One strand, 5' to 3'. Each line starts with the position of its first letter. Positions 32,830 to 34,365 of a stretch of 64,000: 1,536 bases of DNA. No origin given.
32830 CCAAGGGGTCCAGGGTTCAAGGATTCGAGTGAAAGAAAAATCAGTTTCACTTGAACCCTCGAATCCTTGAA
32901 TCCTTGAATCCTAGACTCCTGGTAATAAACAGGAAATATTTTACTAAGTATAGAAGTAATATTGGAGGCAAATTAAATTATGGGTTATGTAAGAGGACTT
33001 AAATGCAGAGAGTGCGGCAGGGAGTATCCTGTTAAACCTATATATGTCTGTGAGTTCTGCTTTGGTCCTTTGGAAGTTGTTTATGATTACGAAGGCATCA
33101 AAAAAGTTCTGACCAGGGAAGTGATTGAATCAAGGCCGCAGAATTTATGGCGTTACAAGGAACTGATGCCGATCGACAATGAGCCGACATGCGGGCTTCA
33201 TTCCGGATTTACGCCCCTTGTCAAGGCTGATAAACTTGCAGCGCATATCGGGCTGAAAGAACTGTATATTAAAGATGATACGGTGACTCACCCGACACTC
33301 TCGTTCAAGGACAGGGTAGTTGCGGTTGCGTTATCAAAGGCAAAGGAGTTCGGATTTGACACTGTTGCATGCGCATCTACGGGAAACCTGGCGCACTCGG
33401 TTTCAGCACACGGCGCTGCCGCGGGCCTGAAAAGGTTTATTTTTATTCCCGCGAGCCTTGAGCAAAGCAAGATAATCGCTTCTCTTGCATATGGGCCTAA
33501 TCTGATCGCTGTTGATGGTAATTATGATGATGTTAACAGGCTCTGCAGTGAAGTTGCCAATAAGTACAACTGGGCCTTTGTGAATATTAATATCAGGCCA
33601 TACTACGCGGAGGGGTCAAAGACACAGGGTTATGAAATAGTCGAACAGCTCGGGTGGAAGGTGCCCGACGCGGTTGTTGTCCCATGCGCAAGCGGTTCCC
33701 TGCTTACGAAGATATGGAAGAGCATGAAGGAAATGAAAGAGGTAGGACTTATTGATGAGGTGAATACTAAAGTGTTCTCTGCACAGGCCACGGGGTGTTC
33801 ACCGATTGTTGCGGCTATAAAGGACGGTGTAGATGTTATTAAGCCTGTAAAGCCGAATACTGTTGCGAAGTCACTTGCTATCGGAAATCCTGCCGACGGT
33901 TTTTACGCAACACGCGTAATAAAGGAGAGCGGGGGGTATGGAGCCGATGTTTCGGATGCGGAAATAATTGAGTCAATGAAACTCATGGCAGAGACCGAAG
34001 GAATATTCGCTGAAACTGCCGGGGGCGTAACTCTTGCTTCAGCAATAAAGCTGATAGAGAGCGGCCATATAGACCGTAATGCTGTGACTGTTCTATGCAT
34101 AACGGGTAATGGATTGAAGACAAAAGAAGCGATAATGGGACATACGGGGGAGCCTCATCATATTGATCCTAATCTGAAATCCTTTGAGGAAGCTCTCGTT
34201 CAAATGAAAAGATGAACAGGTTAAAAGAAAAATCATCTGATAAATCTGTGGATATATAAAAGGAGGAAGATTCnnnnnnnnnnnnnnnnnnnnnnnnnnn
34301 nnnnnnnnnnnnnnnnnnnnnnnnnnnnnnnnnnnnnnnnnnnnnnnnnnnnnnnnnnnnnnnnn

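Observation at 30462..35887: hom-tusA-thiF/moeB-[Zn-ribbon ThrC paralog]-[ThiS-like carrier]-NIL-thrC: candidate protein-thiocarboxylate-dependent homocysteine synthesis from O-phosphohomoserine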

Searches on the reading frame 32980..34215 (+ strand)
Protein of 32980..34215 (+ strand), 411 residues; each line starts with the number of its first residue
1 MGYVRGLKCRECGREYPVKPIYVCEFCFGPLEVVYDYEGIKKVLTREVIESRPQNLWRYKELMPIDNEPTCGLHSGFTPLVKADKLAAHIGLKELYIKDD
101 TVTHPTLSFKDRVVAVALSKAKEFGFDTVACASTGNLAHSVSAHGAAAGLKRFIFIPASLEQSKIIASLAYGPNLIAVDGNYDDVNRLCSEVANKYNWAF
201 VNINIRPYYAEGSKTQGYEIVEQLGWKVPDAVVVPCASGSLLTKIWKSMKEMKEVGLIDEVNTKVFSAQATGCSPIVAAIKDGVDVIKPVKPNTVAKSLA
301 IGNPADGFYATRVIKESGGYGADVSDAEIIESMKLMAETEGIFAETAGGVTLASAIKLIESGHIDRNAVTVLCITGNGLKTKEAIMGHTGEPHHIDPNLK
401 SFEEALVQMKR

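Call 3: search_protein_families(library=pfam, proteins=[window:32980-34215:+], max_evalue=0.01)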
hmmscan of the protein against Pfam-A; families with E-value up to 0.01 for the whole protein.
window:32980-34215:+ (411 aa): 2 families
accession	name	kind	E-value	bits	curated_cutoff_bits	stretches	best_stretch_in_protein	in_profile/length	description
PF00291.31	PALP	-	7.4e-69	232.7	35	1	74-376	4-295/295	Pyridoxal-phosphate dependent enzyme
PF05810.19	NinF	-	1.3e-09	38.2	27.5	1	8-32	1-25/25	NinF protein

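Call 4: search_protein_families(library=ncbifam, proteins=[window:32980-34215:+], max_evalue=0.01)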
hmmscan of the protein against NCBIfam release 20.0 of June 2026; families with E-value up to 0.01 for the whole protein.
window:32980-34215:+ (411 aa): 40 families (the best 25 are shown)
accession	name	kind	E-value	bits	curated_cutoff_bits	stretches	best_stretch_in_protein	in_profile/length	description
NF006050.0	PRK08197.1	equivalog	4.2e-92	309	303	1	3-386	5-389/406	threonine synthase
TIGR00260.1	thrC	equivalog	4e-86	289.3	167.1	1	57-383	2-340/340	threonine synthase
NF004170.0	PRK05638.1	equivalog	1.2e-68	231.7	421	1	7-382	2-359/442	threonine synthase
NF006205.0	PRK08329.1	equivalog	5e-48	163.8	358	1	7-381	2-346/347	threonine synthase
NF005035.0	PRK06450.1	equivalog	6.1e-45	153.5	301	1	8-381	5-337/338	threonine synthase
NF004996.0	PRK06381.1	equivalog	6.6e-39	133.8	266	1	76-372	14-314/319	threonine synthase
TIGR01127.1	ilvA_1Cterm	equivalog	3.1e-21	75.8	378.75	1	78-360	1-271/380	threonine ammonia-lyase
NF005292.0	PRK06815.1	equivalog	1.1e-19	70.7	371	1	77-374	21-305/320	threonine/serine dehydratase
TIGR03844.1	cysteate_syn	equivalog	1.3e-16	60.4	324.9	1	7-381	3-382/398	cysteate synthase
NF006390.0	PRK08639.1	equivalog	1.5e-16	60.4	421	1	78-375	26-312/418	threonine ammonia-lyase IlvA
NF006389.0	PRK08638.1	equivalog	1.9e-16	60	453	1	78-366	28-299/333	bifunctional threonine ammonia-lyase/L-serine ammonia-lyase TdcB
NF006058.0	PRK08206.1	equivalog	6e-15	54.7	276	1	123-362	113-358/402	diaminopropionate ammonia-lyase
NF005600.0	PRK07334.1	equivalog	6e-15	54.7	496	1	78-360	29-296/408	threonine ammonia-lyase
NF005680.0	PRK07476.1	equivalog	3.4e-14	52.6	413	1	78-382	24-314/326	hydroxyectoine utilization dehydratase EutB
TIGR01124.1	ilvA_2Cterm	equivalog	3.6e-14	52.3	411.3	1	78-369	18-297/499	threonine ammonia-lyase, biosynthetic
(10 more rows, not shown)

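Call 14: search_solved_structures(query=window:32980-34215:+, max_evalue=1e-10, show_alignments=2)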
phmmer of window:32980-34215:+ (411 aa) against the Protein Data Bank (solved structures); distinct sequences matched with E-value up to 1e-10: 8.
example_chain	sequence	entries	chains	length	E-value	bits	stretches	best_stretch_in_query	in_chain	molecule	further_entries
6cgq_A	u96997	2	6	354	4.3e-59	203.9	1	57-383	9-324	Threonine synthase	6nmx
2zsj_A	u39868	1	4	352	1.2e-58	202.4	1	57-399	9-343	Threonine synthase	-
1uim_A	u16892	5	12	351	1.5e-51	179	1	52-382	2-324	Threonine Synthase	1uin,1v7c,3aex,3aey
2d1f_A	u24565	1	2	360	5.9e-48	167.2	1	56-386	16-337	Threonine synthase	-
1e5x_A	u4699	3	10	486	2.1e-35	125.9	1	54-384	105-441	THREONINE SYNTHASE | THREONINE SYNTHASE 1, CHLOROPLASTIC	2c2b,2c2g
6pmu_A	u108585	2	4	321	4e-12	49.2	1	76-380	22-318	Beta-cyanoalanine synthase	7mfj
6xo2_A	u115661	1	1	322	4e-12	49.2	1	76-380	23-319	Beta-cyanoalanine synthase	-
1pwe_A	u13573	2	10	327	5.6e-11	45.4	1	86-355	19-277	L-serine dehydratase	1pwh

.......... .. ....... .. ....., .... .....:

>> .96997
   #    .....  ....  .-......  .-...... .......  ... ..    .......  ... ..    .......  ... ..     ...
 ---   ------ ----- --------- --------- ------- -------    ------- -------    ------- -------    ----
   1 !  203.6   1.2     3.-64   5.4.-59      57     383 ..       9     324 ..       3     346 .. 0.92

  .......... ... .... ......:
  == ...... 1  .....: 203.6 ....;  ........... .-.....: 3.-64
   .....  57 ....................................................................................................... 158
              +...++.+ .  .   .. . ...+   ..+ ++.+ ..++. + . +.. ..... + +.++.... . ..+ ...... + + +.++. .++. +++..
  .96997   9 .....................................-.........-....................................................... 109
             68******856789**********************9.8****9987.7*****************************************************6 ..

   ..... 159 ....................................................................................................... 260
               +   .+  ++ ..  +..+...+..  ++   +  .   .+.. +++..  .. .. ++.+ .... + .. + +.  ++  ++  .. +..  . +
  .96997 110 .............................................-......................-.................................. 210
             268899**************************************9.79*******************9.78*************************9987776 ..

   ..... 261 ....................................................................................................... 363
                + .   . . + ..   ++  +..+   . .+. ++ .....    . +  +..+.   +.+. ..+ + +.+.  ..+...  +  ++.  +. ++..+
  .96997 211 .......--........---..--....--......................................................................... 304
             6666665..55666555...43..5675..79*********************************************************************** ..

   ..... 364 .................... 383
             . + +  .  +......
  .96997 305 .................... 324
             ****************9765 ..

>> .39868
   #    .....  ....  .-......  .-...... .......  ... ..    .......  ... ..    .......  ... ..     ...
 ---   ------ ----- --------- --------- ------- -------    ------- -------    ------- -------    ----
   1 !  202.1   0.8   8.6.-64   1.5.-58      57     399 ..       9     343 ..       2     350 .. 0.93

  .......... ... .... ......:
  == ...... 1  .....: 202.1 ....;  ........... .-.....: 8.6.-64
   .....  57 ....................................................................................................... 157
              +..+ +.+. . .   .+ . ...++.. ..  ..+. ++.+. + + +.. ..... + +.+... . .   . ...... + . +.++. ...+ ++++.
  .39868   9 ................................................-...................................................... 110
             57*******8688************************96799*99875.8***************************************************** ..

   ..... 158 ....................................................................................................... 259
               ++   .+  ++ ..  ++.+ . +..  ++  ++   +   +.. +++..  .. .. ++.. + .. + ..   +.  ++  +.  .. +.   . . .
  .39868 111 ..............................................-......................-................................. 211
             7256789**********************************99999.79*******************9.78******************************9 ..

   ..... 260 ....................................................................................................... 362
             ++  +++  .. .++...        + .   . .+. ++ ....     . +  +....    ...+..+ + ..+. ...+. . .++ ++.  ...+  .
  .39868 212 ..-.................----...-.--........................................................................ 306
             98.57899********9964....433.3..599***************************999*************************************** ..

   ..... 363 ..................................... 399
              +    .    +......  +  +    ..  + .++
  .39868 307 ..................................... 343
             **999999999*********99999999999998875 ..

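Call 21: find_homologous_proteins(query=window:32980-34215:+, max_evalue=1e-20)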
Query window:32980-34215:+ (411 aa): 8000 proteins with E <= 1e-20 among 8000 candidates; the best 120 are listed.
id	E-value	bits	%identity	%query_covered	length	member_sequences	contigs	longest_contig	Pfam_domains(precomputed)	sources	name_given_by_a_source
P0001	3.4e-276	934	100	100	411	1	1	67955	PF00291.32,PF05810.20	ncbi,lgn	ncbi:MAG: threonine synthase [Nitrospirota bacterium]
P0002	5.2e-272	920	98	100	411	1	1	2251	PF00291.32,PF05810.20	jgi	jgi:threonine synthase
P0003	1.7e-269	912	97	100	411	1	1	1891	PF00291.32,PF05810.20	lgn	-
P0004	3.6e-269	911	97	100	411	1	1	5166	PF00291.32,PF05810.20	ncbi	-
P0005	1.2e-268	909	97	100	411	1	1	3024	PF00291.32,PF05810.20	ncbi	-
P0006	1.6e-266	902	96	100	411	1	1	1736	PF00291.32,PF05810.20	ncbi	-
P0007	4.6e-266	900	95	100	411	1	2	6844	PF00291.32,PF05810.20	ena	-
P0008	8.0e-255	863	92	99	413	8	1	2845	PF00291.32,PF05810.20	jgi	jgi:threonine synthase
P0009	2.1e-253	859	90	100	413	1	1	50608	PF00291.32,PF05810.20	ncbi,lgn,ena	-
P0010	6.6e-252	854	90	100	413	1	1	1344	PF00291.32,PF05810.20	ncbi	-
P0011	4.2e-250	848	89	100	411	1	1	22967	PF00291.32,PF05810.20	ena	-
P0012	3.0e-249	845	90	100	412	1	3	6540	PF00291.32,PF05810.20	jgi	jgi:threonine synthase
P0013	5.3e-248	841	89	100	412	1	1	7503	PF00291.32,PF05810.20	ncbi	-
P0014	6.1e-248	841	88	100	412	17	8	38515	PF00291.32,PF05810.20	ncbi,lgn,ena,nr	ncbi:MAG TPA: threonine synthase [Nitrospirae bacterium]|nr:threonine synthase [bacterium BMS3Abin09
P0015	7.5e-247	837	89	100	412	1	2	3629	PF00291.32,PF05810.20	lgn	-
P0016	1.4e-246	836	89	100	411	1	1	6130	PF00291.32,PF05810.20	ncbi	-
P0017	2.0e-246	836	88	100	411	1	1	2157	PF00291.32,PF05810.20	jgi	jgi:threonine synthase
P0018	3.6e-246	835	89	100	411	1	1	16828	PF00291.32,PF05810.20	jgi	-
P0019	8.7e-246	834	88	100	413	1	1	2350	PF00291.32,PF05810.20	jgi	jgi:threonine synthase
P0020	1.8e-245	833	87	100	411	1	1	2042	PF00291.32,PF05810.20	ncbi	-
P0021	2.7e-245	832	88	100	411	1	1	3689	PF00291.32,PF05810.20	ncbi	-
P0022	4.4e-245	831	88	100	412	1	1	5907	PF00291.32,PF05810.20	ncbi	-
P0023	4.9e-245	831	87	100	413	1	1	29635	PF00291.32,PF05810.20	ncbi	-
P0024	6.3e-245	831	88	100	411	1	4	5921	PF00291.32,PF05810.20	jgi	jgi:threonine synthase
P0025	9.7e-245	830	88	100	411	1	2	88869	PF00291.32,PF05810.20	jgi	jgi:threonine synthase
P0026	1.1e-244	830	88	100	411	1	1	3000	PF00291.32,PF05810.20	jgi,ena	-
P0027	1.3e-244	830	87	100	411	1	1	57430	PF00291.32,PF05810.20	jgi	jgi:threonine synthase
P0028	1.7e-244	829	87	100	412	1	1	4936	PF00291.32,PF05810.20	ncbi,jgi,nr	ncbi:MAG: threonine synthase [Nitrospirota bacterium]|nr:threonine synthase [Nitrospirota bacterium]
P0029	2.2e-244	829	87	100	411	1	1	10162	PF00291.32,PF05810.20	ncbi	-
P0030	2.8e-244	829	88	100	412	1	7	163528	PF00291.32,PF05810.20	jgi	jgi:threonine synthase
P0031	2.9e-244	829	87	100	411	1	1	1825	PF00291.32,PF05810.20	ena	-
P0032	3.2e-244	828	87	100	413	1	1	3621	PF00291.32,PF05810.20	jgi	jgi:threonine synthase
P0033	4.4e-244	828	87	100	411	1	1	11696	PF00291.32,PF05810.20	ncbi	-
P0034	1.0e-243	827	87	100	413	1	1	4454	PF00291.32,PF05810.20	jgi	-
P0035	1.2e-243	827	88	100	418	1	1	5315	PF00291.32,PF05810.20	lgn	-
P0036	1.3e-243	826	87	100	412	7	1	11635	PF00291.32,PF05810.20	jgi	jgi:threonine synthase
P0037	1.6e-243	826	86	100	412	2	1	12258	PF00291.32,PF05810.20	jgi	jgi:threonine synthase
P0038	1.7e-243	826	87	100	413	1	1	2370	PF00291.32,PF05810.20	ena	-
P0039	2.0e-243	826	87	100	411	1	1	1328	PF00291.32,PF05810.20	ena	-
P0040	5.1e-243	824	86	100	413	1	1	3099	PF00291.32,PF05810.20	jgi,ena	-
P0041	5.4e-243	824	87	100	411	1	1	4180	PF00291.32,PF05810.20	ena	-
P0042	6.9e-243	824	86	100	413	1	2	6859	PF00291.32,PF05810.20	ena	-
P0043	7.8e-243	824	87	100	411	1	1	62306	PF00291.32,PF05810.20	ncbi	-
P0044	7.8e-243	824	86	100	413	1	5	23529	PF00291.32,PF05810.20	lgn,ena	-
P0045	9.5e-243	824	87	99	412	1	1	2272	PF00291.32,PF05810.20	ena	-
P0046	1.5e-242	823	86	100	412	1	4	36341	PF00291.32,PF05810.20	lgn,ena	-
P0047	1.9e-242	823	87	99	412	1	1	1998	PF00291.32,PF05810.20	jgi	-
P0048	2.0e-242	823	86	100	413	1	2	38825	PF00291.32,PF05810.20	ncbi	-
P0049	2.2e-242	822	87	100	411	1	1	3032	PF00291.32,PF05810.20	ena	-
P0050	2.4e-242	822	86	100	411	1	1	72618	PF00291.32,PF05810.20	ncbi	-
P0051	3.4e-242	822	86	100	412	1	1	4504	PF00291.32,PF05810.20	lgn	-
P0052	3.6e-242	822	86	100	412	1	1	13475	PF00291.32,PF05810.20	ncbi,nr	ncbi:MAG: threonine synthase [Nitrospirae bacterium]|nr:threonine synthase [Nitrospirota bacterium]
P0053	3.9e-242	822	86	100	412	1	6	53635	PF00291.32,PF05810.20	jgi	jgi:threonine synthase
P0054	4.1e-242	821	86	100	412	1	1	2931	PF00291.32,PF05810.20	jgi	jgi:threonine synthase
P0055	4.7e-242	821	86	100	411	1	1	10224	PF00291.32,PF05810.20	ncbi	-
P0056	4.9e-242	821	87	100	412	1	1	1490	PF00291.32,PF05810.20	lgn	-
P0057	6.3e-242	821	86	100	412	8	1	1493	PF00291.32,PF05810.20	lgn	-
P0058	7.5e-242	821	87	100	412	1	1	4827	PF00291.32,PF05810.20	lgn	-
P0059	7.9e-242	821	86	100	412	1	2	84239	PF00291.32,PF05810.20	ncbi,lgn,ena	-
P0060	8.6e-242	820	87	100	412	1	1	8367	PF00291.32,PF05810.20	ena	-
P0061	9.1e-242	820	87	100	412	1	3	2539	PF00291.32,PF05810.20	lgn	-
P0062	1.1e-241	820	86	100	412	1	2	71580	PF00291.32,PF05810.20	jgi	jgi:threonine synthase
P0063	1.2e-241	820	86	100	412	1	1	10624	PF00291.32,PF05810.20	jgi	jgi:threonine synthase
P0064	1.8e-241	819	87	100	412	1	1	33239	PF00291.32,PF05810.20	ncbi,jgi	jgi:threonine synthase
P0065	2.0e-241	819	86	100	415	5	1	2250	PF00291.32,PF05810.20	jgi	-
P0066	2.6e-241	819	85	100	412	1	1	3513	PF00291.32,PF05810.20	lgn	-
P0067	2.6e-241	819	86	100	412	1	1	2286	PF00291.32,PF05810.20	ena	-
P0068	2.7e-241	819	86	100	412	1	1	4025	PF00291.32,PF05810.20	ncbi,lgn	-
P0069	3.4e-241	818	87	99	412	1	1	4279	PF00291.32,PF05810.20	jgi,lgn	jgi:threonine synthase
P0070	4.0e-241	818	86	100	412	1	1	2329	PF00291.32,PF05810.20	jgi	-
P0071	4.9e-241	818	86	100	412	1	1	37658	PF00291.32,PF05810.20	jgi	jgi:threonine synthase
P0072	5.0e-241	818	86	100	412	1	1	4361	PF00291.32,PF05810.20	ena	-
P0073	5.0e-241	818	86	100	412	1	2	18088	PF00291.32,PF05810.20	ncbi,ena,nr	ncbi:MAG TPA: threonine synthase [Nitrospiraceae bacterium]|nr:threonine synthase [Nitrospiraceae ba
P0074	6.3e-241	818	86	100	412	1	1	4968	PF00291.32,PF05810.20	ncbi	ncbi:MAG: threonine synthase [Nitrospirota bacterium]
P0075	6.8e-241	817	86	100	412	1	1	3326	PF00291.32,PF05810.20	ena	-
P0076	7.4e-241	817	87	100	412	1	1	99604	PF00291.32,PF05810.20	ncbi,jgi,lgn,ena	-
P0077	8.9e-241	817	86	100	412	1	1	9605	PF00291.32,PF05810.20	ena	-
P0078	9.0e-241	817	86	100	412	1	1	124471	PF00291.32,PF05810.20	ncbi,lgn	-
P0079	1.1e-240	817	85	100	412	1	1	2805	PF00291.32,PF05810.20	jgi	-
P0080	1.2e-240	817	86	100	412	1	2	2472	PF00291.32,PF05810.20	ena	-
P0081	1.2e-240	817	86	100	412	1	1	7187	PF00291.32,PF05810.20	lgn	-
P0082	1.3e-240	816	85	100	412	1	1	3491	PF00291.32,PF05810.20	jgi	jgi:threonine synthase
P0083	1.4e-240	816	86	100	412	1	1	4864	PF00291.32,PF05810.20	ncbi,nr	ncbi:MAG: threonine synthase [Nitrospirae bacterium]|nr:threonine synthase [Nitrospirota bacterium]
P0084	1.5e-240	816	87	100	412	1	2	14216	PF00291.32,PF05810.20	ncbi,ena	-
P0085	2.0e-240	816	84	100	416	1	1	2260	PF00291.32,PF05810.20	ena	-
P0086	4.3e-240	815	86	100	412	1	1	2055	PF00291.32,PF05810.20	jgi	-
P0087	6.4e-240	814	86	100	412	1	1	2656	PF00291.32,PF05810.20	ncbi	-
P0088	2.3e-239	812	85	100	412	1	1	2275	PF00291.32,PF05810.20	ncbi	-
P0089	3.1e-239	812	85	100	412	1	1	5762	PF00291.32,PF05810.20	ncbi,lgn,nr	ncbi:MAG: threonine synthase [Thermodesulfovibrionia bacterium]|nr:threonine synthase [Thermodesulfo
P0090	3.3e-239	812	85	100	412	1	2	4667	PF00291.32,PF05810.20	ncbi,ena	-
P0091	4.2e-239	812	86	100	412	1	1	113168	PF00291.32,PF05810.20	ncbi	-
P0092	4.6e-239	811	86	100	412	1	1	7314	PF00291.32,PF05810.20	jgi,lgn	jgi:threonine synthase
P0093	4.6e-239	811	85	100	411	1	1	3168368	PF00291.32,PF05810.20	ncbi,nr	ncbi:MAG: threonine synthase [Nitrospiraceae bacterium]|nr:MAG: threonine synthase [Nitrospiraceae b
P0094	5.0e-239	811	85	100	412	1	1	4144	PF00291.32,PF05810.20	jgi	jgi:threonine synthase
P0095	5.7e-239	811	86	100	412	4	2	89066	PF00291.32,PF05810.20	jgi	jgi:threonine synthase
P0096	7.1e-239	811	84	100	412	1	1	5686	PF00291.32,PF05810.20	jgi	-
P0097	7.3e-239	811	86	99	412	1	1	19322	PF00291.32,PF05810.20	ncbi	-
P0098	7.9e-239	811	86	99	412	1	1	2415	PF00291.32,PF05810.20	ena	-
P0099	9.3e-239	810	85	100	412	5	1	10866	PF00291.32,PF05810.20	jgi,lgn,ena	-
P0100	1.1e-238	810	85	100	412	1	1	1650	PF00291.32,PF05810.20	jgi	jgi:threonine synthase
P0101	1.2e-238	810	84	100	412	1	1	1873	PF00291.32,PF05810.20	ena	-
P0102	1.2e-238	810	85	100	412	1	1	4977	PF00291.32,PF05810.20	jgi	jgi:threonine synthase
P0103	1.2e-238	810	85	100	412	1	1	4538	PF00291.32,PF05810.20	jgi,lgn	jgi:threonine synthase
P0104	2.2e-238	809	85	100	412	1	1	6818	PF00291.32,PF05810.20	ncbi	-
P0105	2.6e-238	809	84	100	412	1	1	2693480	PF00291.32,PF05810.20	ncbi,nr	ncbi:MAG: threonine synthase [Nitrospiraceae bacterium]|nr:MAG: threonine synthase [Nitrospiraceae b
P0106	2.8e-238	809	85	100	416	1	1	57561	PF00291.32,PF05810.20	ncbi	-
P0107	3.1e-238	809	85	100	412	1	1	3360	PF00291.32,PF05810.20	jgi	jgi:threonine synthase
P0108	5.3e-238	808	84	100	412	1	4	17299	PF00291.32,PF05810.20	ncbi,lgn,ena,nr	ncbi:MAG TPA: threonine synthase [Nitrospirae bacterium]|nr:threonine synthase [bacterium BMS3Abin06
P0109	5.4e-238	808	85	100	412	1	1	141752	PF00291.32,PF05810.20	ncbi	-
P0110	1.2e-237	807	84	100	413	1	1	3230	PF00291.32,PF05810.20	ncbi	-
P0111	1.4e-237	807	85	99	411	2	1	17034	PF00291.32,PF05810.20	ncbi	-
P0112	2.0e-237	806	85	100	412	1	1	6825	PF00291.32,PF05810.20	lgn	-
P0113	3.2e-237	805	84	100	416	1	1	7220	PF00291.32,PF05810.20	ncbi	-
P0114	3.7e-237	805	83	100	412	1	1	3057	PF00291.32,PF05810.20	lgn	-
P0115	3.7e-237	805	84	100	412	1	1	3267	PF00291.32,PF05810.20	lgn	-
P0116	5.0e-237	805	85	100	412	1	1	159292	PF00291.32,PF05810.20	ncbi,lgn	-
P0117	6.4e-237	804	86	99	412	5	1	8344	PF00291.32,PF05810.20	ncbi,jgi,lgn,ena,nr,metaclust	ncbi:MAG: threonine synthase [Nitrospira bacterium SG8_35_1]|nr:MAG: threonine synthase [Nitrospira 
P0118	8.1e-237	804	84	100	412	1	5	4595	PF00291.32,PF05810.20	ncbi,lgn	-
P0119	8.5e-237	804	85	100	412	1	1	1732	PF00291.32,PF05810.20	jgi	jgi:threonine synthase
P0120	8.8e-237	804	84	100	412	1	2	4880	PF00291.32,PF05810.20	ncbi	-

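Call 28: find_encoding_contigs(protein=window:32980-34215:+, flank=10000, max_places=3)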
Protein window:32980-34215:+ (411 aa): 1 contig read that carries it; 1 place shown.
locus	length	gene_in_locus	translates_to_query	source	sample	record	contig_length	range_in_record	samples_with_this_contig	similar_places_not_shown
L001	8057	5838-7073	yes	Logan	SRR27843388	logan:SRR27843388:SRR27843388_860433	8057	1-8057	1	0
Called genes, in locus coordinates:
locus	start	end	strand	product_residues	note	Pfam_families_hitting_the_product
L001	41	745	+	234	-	PF01656:CbiA, PF07755:DUF1611 (faint), PF13500:AAA_26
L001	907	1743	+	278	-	PF04055:Radical_SAM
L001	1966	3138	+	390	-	PF00155:Aminotran_1_2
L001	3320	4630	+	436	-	PF03447:NAD_binding_3, PF00742:Homoserine_dh, PF01842:ACT, PF22629:ACT_AHAS_ss (weak)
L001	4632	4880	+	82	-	PF01206:TusA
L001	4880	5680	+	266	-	PF00899:ThiF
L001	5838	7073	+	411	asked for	PF05810:NinF, PF00291:PALP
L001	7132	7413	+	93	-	PF02597:ThiS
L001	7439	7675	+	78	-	PF09383:NIL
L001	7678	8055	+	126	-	?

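Call 35: search_protein_representatives(protein=window:32980-34215:+)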
Query: 411 residues. Proteins with E-value up to 0.001 (for the whole library): 13556; up to 1e-10: 7088; up to 1e-30: 1948. The best 150 are listed.
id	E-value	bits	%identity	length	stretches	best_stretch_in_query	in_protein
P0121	1.7e-155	534.5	58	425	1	4-405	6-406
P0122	1.9e-139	481.7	54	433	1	7-408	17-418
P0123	1.6e-130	452.3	53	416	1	1-403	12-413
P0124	1.3e-126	439.4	51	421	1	2-411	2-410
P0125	4.0e-122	424.7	50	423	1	7-386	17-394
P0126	4.3e-122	424.6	52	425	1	4-405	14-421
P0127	4.4e-117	408.1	48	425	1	3-405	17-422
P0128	1.9e-111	389.5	48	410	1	5-389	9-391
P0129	3.2e-108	378.9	70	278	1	19-244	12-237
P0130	5.4e-107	374.8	55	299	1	7-301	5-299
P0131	2.6e-106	372.6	41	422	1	1-403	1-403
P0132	1.2e-104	367.1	60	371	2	75-269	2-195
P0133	1.2e-103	363.8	56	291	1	4-293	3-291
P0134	8.3e-103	361.1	55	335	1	90-406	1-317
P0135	6.3e-102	358.2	51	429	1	7-358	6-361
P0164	6.3e-88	312.1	42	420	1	6-409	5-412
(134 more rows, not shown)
